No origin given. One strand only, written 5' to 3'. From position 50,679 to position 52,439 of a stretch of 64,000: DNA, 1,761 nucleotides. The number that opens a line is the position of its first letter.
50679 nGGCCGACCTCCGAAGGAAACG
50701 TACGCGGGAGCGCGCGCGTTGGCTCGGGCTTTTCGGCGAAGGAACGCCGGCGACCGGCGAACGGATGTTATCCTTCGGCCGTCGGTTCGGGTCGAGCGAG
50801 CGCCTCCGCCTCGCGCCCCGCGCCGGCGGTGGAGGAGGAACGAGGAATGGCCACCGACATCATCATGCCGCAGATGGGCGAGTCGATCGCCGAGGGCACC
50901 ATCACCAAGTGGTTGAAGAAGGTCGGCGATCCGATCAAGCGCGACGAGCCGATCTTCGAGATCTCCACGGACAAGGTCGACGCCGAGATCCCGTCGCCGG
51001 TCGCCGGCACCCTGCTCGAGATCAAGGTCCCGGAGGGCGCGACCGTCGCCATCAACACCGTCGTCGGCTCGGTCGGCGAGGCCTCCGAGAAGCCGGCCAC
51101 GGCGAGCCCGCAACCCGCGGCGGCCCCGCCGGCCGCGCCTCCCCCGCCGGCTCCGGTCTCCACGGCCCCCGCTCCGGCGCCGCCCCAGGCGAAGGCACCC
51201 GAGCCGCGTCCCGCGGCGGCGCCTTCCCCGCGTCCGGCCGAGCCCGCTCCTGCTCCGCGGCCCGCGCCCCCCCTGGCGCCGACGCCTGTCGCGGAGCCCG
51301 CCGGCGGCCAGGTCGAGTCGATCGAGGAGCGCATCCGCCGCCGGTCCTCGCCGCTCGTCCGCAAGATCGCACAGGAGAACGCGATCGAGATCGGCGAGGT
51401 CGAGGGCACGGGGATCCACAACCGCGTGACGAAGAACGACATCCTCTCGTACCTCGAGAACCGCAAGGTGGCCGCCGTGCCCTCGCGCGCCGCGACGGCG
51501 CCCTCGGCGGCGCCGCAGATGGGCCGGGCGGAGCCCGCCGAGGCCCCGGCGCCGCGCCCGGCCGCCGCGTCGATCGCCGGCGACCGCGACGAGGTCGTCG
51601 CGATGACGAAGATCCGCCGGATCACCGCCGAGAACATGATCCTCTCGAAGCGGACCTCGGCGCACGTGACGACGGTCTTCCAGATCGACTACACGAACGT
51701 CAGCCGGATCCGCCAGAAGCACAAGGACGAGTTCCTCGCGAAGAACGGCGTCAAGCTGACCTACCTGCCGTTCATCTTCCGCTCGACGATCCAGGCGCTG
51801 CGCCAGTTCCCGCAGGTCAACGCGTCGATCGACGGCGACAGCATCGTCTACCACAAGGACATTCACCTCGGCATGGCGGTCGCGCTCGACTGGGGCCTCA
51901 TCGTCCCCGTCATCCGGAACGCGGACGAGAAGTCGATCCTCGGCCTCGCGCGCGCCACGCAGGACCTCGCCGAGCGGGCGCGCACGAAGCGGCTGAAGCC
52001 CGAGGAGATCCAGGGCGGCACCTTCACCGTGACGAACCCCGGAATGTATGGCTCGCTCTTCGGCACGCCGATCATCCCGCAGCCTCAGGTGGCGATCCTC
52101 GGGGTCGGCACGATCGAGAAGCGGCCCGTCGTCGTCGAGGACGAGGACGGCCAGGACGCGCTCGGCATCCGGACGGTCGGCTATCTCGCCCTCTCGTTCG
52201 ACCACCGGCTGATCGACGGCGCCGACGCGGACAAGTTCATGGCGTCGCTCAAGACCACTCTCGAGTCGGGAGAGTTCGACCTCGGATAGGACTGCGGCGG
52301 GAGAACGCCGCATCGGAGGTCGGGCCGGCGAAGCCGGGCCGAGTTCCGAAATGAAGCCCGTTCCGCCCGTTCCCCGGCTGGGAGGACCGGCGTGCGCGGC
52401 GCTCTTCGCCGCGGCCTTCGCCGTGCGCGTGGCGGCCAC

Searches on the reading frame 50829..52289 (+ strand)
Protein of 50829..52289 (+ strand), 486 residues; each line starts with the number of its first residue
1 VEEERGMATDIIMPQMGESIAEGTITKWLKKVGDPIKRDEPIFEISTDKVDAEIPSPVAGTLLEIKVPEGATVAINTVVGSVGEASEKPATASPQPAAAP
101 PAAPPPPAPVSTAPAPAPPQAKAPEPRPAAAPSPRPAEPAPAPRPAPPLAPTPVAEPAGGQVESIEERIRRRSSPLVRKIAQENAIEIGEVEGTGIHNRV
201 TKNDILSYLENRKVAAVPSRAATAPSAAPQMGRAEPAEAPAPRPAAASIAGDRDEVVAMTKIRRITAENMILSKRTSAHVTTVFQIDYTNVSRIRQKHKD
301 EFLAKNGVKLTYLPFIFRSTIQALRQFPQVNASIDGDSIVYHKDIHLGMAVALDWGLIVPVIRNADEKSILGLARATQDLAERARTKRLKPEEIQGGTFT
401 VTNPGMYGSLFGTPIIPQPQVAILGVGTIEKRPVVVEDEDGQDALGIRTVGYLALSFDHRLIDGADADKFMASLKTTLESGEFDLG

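Call 51: search_protein_families(library=pfam, max_evalue=0.001, proteins=[window:50829-52289:+])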
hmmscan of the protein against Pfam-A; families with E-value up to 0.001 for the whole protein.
window:50829-52289:+ (486 aa): 3 families
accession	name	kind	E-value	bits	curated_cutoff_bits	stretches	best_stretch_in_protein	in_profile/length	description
PF00198.28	2-oxoacid_dh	-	2.9e-81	272.8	23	1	254-480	4-226/232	2-oxoacid dehydrogenases acyltransferase (catalytic domain)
PF00364.28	Biotin_lipoyl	-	2.9e-20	72.3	22.1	1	10-79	2-70/73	Biotin-requiring enzyme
PF02817.22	E3_binding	-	4.3e-11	43.3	23.7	1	173-206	3-36/36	e3 binding domain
